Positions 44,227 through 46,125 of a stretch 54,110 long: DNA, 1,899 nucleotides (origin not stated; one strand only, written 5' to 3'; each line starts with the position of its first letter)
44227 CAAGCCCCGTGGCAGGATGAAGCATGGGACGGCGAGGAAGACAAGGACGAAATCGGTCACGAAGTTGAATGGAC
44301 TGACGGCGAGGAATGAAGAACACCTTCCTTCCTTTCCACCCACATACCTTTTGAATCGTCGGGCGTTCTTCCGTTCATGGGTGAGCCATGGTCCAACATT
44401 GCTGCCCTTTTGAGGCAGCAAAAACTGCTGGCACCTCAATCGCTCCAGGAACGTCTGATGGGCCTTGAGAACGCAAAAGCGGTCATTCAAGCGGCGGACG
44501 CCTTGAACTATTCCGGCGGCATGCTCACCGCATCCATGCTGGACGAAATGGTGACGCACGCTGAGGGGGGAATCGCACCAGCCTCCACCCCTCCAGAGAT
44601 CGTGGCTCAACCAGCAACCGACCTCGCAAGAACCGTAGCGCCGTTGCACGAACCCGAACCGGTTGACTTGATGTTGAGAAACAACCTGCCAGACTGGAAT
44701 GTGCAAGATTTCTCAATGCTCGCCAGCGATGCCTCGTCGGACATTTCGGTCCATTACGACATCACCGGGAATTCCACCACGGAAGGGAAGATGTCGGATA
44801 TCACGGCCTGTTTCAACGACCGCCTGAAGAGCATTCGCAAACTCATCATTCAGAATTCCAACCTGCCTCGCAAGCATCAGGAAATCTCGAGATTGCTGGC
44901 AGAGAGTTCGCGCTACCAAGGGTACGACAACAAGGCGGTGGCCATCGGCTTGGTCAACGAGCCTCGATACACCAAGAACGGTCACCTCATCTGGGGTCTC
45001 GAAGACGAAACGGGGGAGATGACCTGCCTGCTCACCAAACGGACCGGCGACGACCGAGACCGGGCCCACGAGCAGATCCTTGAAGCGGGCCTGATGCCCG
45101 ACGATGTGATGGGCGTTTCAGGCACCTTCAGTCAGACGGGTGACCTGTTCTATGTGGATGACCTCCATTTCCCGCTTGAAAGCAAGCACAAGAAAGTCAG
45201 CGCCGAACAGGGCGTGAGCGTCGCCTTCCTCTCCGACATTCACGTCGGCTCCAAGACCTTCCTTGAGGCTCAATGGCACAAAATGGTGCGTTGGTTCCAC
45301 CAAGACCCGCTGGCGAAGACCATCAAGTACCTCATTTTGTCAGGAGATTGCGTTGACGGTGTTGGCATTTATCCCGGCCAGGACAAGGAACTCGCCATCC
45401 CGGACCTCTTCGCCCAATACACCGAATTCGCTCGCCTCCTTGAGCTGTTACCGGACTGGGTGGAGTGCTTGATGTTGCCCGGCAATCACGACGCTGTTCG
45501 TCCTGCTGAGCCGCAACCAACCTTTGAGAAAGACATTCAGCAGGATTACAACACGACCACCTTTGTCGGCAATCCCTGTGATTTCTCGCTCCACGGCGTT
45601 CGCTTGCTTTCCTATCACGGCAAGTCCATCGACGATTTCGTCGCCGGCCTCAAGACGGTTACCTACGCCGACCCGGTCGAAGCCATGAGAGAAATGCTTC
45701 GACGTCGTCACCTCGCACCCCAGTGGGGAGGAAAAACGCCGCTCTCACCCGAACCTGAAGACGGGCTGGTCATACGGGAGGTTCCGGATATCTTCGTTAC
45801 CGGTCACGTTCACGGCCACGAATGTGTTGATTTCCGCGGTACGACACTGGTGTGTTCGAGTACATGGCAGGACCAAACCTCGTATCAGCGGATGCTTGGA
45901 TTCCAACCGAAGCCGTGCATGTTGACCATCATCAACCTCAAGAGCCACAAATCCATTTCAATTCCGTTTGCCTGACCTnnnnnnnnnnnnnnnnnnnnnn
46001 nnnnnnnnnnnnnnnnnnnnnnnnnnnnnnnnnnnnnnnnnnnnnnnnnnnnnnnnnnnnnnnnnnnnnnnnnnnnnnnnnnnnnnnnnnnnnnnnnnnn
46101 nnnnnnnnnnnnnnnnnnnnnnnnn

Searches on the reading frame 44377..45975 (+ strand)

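Call 13: search_protein_families(library=pfam, proteins=[window:44377-45975:+], max_evalue=0.001)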
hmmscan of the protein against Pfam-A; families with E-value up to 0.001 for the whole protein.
window:44377-45975:+ (532 aa): 2 families
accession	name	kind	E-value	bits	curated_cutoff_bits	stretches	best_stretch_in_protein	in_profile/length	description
PF04042.21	DNA_pol_E_B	-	7.4e-14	52.1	29.1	1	282-477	1-203/210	DNA polymerase alpha/epsilon subunit B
PF00149.33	Metallophos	-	1.4e-11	45.6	21.5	1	281-480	2-190/191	Calcineurin-like phosphoesterase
